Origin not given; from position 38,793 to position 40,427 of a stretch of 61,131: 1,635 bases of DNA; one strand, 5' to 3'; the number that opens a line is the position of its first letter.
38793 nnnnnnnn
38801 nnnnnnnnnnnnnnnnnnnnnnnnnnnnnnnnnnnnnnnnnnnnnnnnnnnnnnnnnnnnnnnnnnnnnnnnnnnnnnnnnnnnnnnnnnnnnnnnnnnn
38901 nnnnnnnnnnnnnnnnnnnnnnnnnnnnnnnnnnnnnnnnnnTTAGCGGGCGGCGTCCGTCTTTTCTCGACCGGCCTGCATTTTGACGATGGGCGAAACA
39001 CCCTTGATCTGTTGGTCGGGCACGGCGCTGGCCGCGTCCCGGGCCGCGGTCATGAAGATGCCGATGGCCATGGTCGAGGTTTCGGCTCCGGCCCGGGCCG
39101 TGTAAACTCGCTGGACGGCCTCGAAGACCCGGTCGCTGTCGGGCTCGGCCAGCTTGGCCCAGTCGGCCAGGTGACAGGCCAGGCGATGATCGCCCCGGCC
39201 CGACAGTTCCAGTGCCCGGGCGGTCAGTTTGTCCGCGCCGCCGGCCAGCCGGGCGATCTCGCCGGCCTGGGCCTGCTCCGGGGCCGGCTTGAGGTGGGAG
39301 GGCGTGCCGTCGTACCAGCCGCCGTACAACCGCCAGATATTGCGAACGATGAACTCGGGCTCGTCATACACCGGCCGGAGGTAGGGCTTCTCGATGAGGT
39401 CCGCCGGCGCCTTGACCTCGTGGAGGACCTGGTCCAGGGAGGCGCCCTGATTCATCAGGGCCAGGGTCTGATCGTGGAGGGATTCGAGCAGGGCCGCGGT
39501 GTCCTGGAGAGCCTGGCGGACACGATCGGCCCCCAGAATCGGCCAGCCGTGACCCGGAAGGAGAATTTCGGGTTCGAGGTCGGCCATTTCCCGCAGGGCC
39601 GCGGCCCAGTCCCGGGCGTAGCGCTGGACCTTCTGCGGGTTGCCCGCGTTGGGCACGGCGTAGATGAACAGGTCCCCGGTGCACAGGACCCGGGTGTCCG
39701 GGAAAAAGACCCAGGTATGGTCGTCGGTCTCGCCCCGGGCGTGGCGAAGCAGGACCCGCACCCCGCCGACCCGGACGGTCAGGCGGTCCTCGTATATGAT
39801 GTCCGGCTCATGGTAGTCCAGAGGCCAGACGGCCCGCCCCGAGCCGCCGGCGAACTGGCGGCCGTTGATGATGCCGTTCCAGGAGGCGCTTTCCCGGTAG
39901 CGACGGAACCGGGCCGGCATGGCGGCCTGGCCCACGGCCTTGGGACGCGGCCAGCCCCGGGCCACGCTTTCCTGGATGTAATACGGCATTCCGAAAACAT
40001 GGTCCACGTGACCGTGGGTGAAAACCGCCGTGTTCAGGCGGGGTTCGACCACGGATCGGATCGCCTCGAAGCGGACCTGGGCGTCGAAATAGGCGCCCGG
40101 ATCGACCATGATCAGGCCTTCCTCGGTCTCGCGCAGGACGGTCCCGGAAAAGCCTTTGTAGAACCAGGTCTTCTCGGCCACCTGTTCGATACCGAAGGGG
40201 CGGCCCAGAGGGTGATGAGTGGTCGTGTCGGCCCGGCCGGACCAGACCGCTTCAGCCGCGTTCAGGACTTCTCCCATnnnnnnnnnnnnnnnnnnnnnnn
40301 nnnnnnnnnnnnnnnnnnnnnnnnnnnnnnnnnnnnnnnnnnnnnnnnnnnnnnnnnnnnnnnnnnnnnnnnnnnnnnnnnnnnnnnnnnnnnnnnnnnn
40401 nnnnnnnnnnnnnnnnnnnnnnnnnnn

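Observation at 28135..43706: Sigma-54/GAF-controlled cluster of cytoplasmic sulfate-ester and haloalkane hydrolases with TAXI-TRAP uptake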

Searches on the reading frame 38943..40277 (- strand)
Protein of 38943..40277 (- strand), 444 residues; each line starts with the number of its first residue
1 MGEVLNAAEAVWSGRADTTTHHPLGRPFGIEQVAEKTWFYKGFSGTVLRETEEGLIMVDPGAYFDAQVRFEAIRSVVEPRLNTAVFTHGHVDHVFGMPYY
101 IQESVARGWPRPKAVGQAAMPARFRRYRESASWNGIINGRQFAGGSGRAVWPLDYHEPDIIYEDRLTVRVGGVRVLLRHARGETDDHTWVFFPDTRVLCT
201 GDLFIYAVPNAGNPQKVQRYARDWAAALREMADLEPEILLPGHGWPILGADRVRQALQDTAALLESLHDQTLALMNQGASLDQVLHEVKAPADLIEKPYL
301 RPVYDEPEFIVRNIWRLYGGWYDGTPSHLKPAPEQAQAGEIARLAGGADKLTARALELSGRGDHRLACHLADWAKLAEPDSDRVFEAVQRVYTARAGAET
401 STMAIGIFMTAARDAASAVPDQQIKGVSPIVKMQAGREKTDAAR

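Call 4: search_protein_families(library=pfam, proteins=[window:38943-40277:-], max_evalue=0.01)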
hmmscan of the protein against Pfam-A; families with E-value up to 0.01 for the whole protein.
window:38943-40277:- (444 aa): 3 families
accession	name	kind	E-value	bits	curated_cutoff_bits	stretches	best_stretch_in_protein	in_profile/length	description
PF14863.12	Alkyl_sulf_dimr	-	7e-30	104.7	26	1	282-414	3-135/139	Alkyl sulfatase dimerisation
PF00753.33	Lactamase_B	-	6e-17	62.7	22.7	1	47-243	10-196/196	Metallo-beta-lactamase superfamily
PF12706.13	Lactamase_B_2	-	0.0044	17.1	27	0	56-102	3-52/200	Beta-lactamase superfamily domain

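Call 5: search_protein_families(library=ncbifam, proteins=[window:38943-40277:-], max_evalue=0.01)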
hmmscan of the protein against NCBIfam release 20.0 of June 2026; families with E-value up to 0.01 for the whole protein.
window:38943-40277:- (444 aa): 10 families
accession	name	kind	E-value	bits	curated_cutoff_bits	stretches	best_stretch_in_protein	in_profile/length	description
TIGR04559.1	SoxH_rel_PQQ_2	hypoth_equivalog_domain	3.6e-12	46.3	280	1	54-289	40-255/283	quinoprotein relay system zinc metallohydrolase 2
TIGR04558.1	SoxH_rel_PQQ_1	hypoth_equivalog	2.8e-11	43.1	300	1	167-287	141-253/285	quinoprotein relay system zinc metallohydrolase 1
NF038103.1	blaGMB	exception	5.6e-07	28.9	580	1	171-252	172-251/270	GMB family subclass B1 metallo-beta-lactamase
NF041441.1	blaCIM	exception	0.00014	21.5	490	1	159-244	146-232/250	CIM family subclass B1 metallo-beta-lactamase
NF033088.2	bla_subclass_B1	equivalog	0.00048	19.8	200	0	47-105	34-93/217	subclass B1 metallo-beta-lactamase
NF033574.1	VarG_fam_MBL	equivalog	0.0028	16.9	750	0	46-243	95-285/374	VarG family subclass B1-like metallo-beta-lactamase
NF012229.1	bla_class_B_core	domain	0.0058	16.8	100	0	47-105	18-76/139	metallo-beta-lactamase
NF040580.1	MBL_fold_Vmh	equivalog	0.0084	15.4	430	0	170-268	151-244/286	Vmh family MBL fold metallo-hydrolase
NF038003.2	blaPFM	exception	0.0091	15.5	525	0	121-202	112-189/253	PFM family subclass B2 metallo-beta-lactamase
NF000805.0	PRK00055.2-3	equivalog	0.0098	15.2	416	0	44-116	23-91/307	ribonuclease Z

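Call 13: search_solved_structures(query=window:38943-40277:-, max_evalue=0.01, show_alignments=1)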
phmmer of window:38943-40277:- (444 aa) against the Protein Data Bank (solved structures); distinct sequences matched with E-value up to 0.01: 20.
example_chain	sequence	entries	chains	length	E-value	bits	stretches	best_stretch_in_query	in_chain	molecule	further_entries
4av7_A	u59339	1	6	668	2e-26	95.9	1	183-429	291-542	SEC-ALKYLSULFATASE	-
2yhe_A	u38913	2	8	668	2e-26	95.9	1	183-429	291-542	SEC-ALKYL SULFATASE | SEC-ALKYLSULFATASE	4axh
2cfu_A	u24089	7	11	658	2.4e-21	79.1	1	25-400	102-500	SDSA1 | SDS HYDROLASE SDSA1 | ALKYL SULFATASE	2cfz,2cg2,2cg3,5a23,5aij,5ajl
4pdx_A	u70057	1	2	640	2.5e-21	79.1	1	29-417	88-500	Putative alkyl/aryl-sulfatase YjcS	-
7tl5_A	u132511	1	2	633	3.3e-17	65.5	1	234-387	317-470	Lactamase_B domain-containing protein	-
4nur_A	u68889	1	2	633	3.9e-17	65.3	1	83-384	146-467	PSdsA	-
8d2z_A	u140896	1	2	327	1.2e-07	34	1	53-267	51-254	Metallo-beta-lactamase superfamily protein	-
2nxa_A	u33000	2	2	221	2.4e-05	26.4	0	45-99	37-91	Beta-lactamase II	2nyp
6t5k_C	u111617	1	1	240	8.8e-05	24.5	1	154-244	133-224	Zn-dependent hydrolase, glyoxylase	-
2nzf_A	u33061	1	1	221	0.00015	23.8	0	45-99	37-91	Beta-lactamase II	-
2nze_A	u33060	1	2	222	0.00015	23.7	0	45-99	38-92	Beta-lactamase II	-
6dja_A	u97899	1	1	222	0.00028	22.9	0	45-99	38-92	Metallo-beta-lactamase type 2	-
3knr_A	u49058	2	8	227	0.00033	22.6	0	166-244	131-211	Beta-lactamase 2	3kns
2xf4_A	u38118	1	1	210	0.0018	20.2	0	158-254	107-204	HYDROXYACYLGLUTATHIONE HYDROLASE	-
3fcz_A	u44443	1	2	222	0.0023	19.8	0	44-98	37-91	Beta-lactamase 2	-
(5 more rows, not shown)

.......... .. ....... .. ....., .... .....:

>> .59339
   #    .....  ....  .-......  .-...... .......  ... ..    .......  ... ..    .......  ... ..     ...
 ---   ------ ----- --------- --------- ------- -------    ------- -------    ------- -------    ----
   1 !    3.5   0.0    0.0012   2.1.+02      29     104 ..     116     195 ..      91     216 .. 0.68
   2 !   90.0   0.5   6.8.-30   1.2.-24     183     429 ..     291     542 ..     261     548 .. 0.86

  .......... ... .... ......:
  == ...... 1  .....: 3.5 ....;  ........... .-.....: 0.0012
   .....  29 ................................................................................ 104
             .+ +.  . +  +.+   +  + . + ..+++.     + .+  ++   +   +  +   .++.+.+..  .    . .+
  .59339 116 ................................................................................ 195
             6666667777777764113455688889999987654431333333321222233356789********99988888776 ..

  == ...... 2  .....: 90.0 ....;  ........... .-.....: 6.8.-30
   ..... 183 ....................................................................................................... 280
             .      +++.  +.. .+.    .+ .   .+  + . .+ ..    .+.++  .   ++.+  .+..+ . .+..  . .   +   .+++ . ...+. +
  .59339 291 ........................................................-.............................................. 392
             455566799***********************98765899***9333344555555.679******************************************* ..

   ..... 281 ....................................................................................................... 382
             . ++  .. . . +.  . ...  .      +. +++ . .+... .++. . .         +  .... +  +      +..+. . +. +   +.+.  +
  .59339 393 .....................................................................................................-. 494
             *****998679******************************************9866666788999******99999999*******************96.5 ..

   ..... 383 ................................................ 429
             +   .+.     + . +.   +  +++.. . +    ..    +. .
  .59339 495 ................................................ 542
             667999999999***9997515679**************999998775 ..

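Call 17: find_homologous_proteins(query=window:38943-40277:-, max_evalue=1e-10)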
Query window:38943-40277:- (444 aa): 7994 proteins with E <= 1e-10 among 8000 candidates; the best 120 are listed.
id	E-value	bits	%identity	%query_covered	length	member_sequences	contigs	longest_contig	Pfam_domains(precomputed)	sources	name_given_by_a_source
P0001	0.0e+0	1022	100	100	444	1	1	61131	PF14863.13,PF00753.34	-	-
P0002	5.0e-200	683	66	99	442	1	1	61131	PF14863.13,PF00753.34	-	-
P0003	8.8e-197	672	67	96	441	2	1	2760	PF14863.13,PF00753.34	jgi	jgi:alkyl sulfatase BDS1-like metallo-beta-lactamase superfamily hydrolase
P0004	1.8e-196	671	64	100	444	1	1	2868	PF14863.13,PF00753.34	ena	-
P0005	1.9e-195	668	66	96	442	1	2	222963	PF14863.13,PF00753.34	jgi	-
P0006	2.9e-195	667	65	99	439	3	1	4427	PF14863.13,PF00753.34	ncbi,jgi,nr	ncbi:MAG: MBL fold metallo-hydrolase [Deltaproteobacteria bacterium]|nr:MBL fold metallo-hydrolase [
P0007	3.8e-195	667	64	99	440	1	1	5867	PF14863.13,PF00753.34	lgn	-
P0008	5.7e-195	666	64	99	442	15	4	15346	PF14863.13,PF00753.34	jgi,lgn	-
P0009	6.1e-195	666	67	93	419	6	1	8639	PF14863.13,PF00753.34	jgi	-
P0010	4.0e-194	664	68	93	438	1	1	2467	PF14863.13,PF00753.34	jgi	jgi:alkyl sulfatase BDS1-like metallo-beta-lactamase superfamily hydrolase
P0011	6.9e-194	663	64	99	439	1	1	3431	PF14863.13,PF00753.34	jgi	jgi:alkyl sulfatase BDS1-like metallo-beta-lactamase superfamily hydrolase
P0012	1.0e-193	662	65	100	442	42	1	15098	PF14863.13,PF00753.34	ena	-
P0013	1.8e-193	661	63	96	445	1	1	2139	PF14863.13,PF00753.34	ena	-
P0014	2.4e-192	658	64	99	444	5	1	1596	PF14863.13,PF00753.34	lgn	-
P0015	2.8e-192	657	64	95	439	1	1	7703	PF14863.13,PF00753.34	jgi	jgi:alkyl sulfatase BDS1-like metallo-beta-lactamase superfamily hydrolase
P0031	1.8e-187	642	63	100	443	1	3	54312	PF14863.13,PF00753.34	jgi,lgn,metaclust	metaclust:\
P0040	7.4e-186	636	62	99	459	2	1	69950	PF14863.13,PF00753.34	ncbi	-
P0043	5.6e-185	633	61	98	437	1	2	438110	PF14863.13,PF00753.34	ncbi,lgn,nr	ncbi:MAG: MBL fold metallo-hydrolase [Proteobacteria bacterium]|nr:MBL fold metallo-hydrolase [Pseud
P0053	6.0e-182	623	60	99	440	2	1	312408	PF14863.13,PF00753.34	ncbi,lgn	-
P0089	9.0e-170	583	55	99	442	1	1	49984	PF14863.13,PF00753.34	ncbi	ncbi:MAG: alkyl sulfatase dimerization domain-containing protein [Promethearchaeota archaeon]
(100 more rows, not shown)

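Call 18: find_encoding_contigs(protein=P0005, flank=10000, max_places=2)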
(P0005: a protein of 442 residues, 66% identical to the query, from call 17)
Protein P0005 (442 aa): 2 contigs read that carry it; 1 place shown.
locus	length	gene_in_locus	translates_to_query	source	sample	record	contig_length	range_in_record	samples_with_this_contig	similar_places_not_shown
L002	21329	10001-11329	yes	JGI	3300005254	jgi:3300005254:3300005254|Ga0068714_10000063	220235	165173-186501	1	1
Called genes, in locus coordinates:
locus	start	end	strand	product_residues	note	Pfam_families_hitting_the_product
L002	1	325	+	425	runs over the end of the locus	PF00994:MoCF_biosynth, PF18146:CinA_KH, PF02464:CinA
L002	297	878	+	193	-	PF02834:LigT_PEase, PF13563:2_5_RNA_ligase2, PF02834:LigT_PEase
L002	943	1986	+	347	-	PF00154:RecA_N, PF08423:Rad51, PF06745:ATPase (weak), PF27531:MT3502_N (weak), PF21096:RecA_C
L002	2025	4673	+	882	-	PF01411:tRNA-synt_2c, PF07973:tRNA_SAD, PF02272:DHHA1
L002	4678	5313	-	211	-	PF13432:TPR_16 (faint), PF13512:TPR_18, PF13525:YfiO, PF07719:TPR_2 (faint), PF13174:TPR_6 (faint), PF13428:TPR_14 (faint)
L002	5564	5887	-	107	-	PF00085:Thioredoxin, PF13098:Thioredoxin_2 (weak), PF13905:Thioredoxin_8 (faint)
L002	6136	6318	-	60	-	-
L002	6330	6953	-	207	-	PF00581:Rhodanese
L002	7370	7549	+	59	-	-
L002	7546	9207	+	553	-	PF01642:MM_CoA_mutase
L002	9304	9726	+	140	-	PF02310:B12-binding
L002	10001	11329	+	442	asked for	PF00753:Lactamase_B, PF14863:Alkyl_sulf_dimr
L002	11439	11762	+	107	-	-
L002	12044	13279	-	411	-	PF02515:CoA_transf_3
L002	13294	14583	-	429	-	PF02515:CoA_transf_3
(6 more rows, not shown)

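Call 19: find_encoding_contigs(protein=P0043, flank=10000, max_places=2)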
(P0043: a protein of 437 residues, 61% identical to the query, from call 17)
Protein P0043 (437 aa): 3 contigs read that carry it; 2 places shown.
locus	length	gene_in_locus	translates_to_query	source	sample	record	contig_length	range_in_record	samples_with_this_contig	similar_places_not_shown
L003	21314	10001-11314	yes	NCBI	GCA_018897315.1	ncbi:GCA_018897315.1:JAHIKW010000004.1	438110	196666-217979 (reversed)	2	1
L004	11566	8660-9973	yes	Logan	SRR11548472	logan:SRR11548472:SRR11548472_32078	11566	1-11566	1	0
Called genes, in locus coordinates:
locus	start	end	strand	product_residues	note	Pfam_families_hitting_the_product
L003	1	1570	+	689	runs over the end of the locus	PF13518:HTH_28 (faint), PF13551:HTH_29 (faint), PF13565:HTH_32, PF00665:rve, PF09299:Mu-transpos_C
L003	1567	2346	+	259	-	PF05621:TniB (weak), PF13401:AAA_22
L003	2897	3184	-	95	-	-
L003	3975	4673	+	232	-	-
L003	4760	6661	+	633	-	PF06808:DctM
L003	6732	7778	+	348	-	PF16868:NMT1_3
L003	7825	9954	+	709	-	PF02629:CoA_binding, PF13380:CoA_binding_2, PF13607:Succ_CoA_lig, PF19045:Ligase_CoA_2, PF08442:ATP-grasp_2 (weak), PF13549:ATP-grasp_5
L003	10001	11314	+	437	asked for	PF00753:Lactamase_B, PF14863:Alkyl_sulf_dimr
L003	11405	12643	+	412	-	PF00753:Lactamase_B, PF14863:Alkyl_sulf_dimr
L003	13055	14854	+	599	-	PF02771:Acyl-CoA_dh_N, PF02770:Acyl-CoA_dh_M, PF00441:Acyl-CoA_dh_1, PF12806:Acyl-CoA_dh_C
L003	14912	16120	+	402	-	PF00108:Thiolase_N, PF02803:Thiolase_C, PF22691:Thiolase_C_1 (faint)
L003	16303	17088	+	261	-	PF00378:ECH_1, PF16113:ECH_2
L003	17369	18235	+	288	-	PF02737:3HCDH_N, PF00725:3HCDH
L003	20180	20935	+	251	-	PF01695:IstB_IS21, PF20720:nSTAND3 (faint)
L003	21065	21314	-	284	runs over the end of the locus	PF02737:3HCDH_N, PF00725:3HCDH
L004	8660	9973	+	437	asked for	PF00753:Lactamase_B, PF14863:Alkyl_sulf_dimr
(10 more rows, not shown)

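Call 20: find_encoding_contigs(protein=P0089, flank=10000, max_places=2)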
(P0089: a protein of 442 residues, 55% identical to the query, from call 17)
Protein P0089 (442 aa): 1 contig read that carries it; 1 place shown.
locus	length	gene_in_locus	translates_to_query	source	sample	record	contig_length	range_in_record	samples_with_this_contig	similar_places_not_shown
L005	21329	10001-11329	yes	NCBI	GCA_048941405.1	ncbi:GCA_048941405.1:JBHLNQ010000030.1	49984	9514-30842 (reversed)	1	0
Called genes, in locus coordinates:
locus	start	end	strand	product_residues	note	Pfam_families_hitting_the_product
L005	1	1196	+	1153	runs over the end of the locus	PF07992:Pyr_redox_2, PF12831:FAD_oxidored (weak), PF00037:Fer4, PF12838:Fer4_7 (weak), PF07992:Pyr_redox_2, PF13450:NAD_binding_8, PF12838:Fer4_7, PF02662:FlpD, +21 more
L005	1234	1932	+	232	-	PF12225:DUF5981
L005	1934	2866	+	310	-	PF02219:MTHFR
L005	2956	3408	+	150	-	PF13404:HTH_AsnC-type, PF13412:HTH_24, PF01037:AsnC_trans_reg (weak)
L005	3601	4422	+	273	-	-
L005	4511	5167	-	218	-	-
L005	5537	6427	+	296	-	PF19500:DUF6035 (weak), PF06054:CoiA_nuc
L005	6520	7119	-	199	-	PF00025:Arf (weak), PF00071:Ras, PF08477:Roc (weak)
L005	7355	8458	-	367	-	-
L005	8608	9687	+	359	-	PF00478:IMPDH (faint), PF03060:NMO, PF01070:FMN_dh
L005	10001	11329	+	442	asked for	PF00753:Lactamase_B, PF14863:Alkyl_sulf_dimr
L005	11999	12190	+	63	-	-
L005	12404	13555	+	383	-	PF04389:Peptidase_M28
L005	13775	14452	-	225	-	PF13412:HTH_24 (faint), PF12840:HTH_20 (faint), PF24266:HTH_HVO_0163_N (weak), PF24033:DUF7342 (faint)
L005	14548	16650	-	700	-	-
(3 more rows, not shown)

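Call 21: find_encoding_contigs(protein=P0031, flank=10000, max_places=2)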
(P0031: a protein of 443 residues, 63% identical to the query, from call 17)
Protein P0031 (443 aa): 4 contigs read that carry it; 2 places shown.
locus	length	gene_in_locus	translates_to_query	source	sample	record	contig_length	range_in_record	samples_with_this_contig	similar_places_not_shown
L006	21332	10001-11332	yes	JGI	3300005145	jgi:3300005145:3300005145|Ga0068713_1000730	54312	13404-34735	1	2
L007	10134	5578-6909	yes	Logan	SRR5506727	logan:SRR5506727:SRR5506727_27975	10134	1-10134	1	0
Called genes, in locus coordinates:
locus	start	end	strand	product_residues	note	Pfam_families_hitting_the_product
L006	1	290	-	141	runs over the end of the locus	PF00072:Response_reg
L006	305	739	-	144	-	PF00072:Response_reg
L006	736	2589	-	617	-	PF02743:dCache_1, PF00512:HisKA (weak), PF02518:HATPase_c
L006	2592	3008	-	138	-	PF00072:Response_reg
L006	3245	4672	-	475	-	PF00072:Response_reg, PF00158:Sigma54_activat, PF14532:Sigma54_activ_2, PF07728:AAA_5 (weak), PF25601:AAA_lid_14, PF02954:HTH_8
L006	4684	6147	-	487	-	PF12729:4HB_MCP_1 (weak), PF00512:HisKA, PF02518:HATPase_c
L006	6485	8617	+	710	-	PF00072:Response_reg, PF00989:PAS (weak), PF13188:PAS_8 (weak), PF07228:SpoIIE, PF13581:HATPase_c_2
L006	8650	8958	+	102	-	PF01740:STAS, PF13466:STAS_2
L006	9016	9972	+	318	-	PF01645:Glu_synthase (faint), PF01070:FMN_dh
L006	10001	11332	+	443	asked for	PF00753:Lactamase_B, PF14863:Alkyl_sulf_dimr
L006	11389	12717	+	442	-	PF00753:Lactamase_B, PF14863:Alkyl_sulf_dimr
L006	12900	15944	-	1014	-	PF01266:DAO (weak), PF07992:Pyr_redox_2, PF12831:FAD_oxidored, PF00037:Fer4 (weak), PF07992:Pyr_redox_2 (weak), PF00890:FAD_binding_2 (weak), PF12831:FAD_oxidored, PF13450:NAD_binding_8, +13 more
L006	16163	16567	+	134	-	-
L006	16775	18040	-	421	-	PF02771:Acyl-CoA_dh_N, PF02770:Acyl-CoA_dh_M, PF00441:Acyl-CoA_dh_1, PF08028:Acyl-CoA_dh_2, PF22924:ACOX_C_alpha1 (weak)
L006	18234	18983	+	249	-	PF13489:Methyltransf_23 (faint), PF02475:TRM5-TYW2_MTfase, PF05175:MTS, PF13847:Methyltransf_31 (weak), PF08241:Methyltransf_11 (weak), PF08242:Methyltransf_12 (weak), PF13649:Methyltransf_25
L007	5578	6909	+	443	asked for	PF00753:Lactamase_B, PF14863:Alkyl_sulf_dimr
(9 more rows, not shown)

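Call 22: find_encoding_contigs(protein=P0053, flank=10000, max_places=2)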
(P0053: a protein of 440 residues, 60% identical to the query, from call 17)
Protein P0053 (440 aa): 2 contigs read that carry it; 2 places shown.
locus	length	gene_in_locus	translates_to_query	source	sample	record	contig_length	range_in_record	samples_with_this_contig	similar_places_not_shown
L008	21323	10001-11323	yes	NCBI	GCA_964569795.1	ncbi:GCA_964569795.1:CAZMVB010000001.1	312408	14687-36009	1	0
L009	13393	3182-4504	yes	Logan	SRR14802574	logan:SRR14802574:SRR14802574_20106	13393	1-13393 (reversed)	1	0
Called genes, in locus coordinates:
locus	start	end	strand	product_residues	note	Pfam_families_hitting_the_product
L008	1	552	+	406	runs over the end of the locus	PF06253:MTTB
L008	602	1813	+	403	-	PF00890:FAD_binding_2 (faint), PF01266:DAO, PF13450:NAD_binding_8 (faint), PF13738:Pyr_redox_3 (faint)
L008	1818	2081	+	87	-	PF04267:SoxD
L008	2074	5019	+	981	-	PF13510:Fer2_4, PF00890:FAD_binding_2 (weak), PF01266:DAO (weak), PF07992:Pyr_redox_2, PF12831:FAD_oxidored, PF17806:SO_alpha_A3, PF01571:GCV_T, PF08669:GCV_T_C, +3 more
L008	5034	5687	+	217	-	-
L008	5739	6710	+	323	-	PF00795:CN_hydrolase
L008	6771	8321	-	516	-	PF00158:Sigma54_activat, PF14532:Sigma54_activ_2, PF07728:AAA_5 (weak), PF25601:AAA_lid_14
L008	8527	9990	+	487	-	PF00884:Sulfatase, PF01663:Phosphodiest (faint), PF16347:SGSH_C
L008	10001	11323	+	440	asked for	PF00753:Lactamase_B, PF14863:Alkyl_sulf_dimr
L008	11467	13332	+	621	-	PF06808:DctM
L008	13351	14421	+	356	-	-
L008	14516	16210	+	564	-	PF00501:AMP-binding, PF13193:AMP-binding_C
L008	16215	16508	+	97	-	-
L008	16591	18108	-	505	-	PF00501:AMP-binding, PF13193:AMP-binding_C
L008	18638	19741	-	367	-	PF00072:Response_reg, PF00512:HisKA, PF02518:HATPase_c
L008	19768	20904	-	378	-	PF00072:Response_reg, PF13487:HD_5, PF01966:HD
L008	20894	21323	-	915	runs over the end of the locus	PF00672:HAMP (faint), PF00512:HisKA, PF02518:HATPase_c, PF00072:Response_reg, PF01627:Hpt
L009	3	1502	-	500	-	?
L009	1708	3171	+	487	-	PF00884:Sulfatase, PF01663:Phosphodiest (faint), PF16347:SGSH_C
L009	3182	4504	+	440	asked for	PF00753:Lactamase_B, PF14863:Alkyl_sulf_dimr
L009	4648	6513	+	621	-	PF06808:DctM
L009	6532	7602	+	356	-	-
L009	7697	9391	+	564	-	PF00501:AMP-binding, PF13193:AMP-binding_C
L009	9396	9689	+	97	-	-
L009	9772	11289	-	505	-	PF00501:AMP-binding, PF13193:AMP-binding_C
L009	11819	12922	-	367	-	PF00072:Response_reg, PF00512:HisKA, PF02518:HATPase_c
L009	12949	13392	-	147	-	?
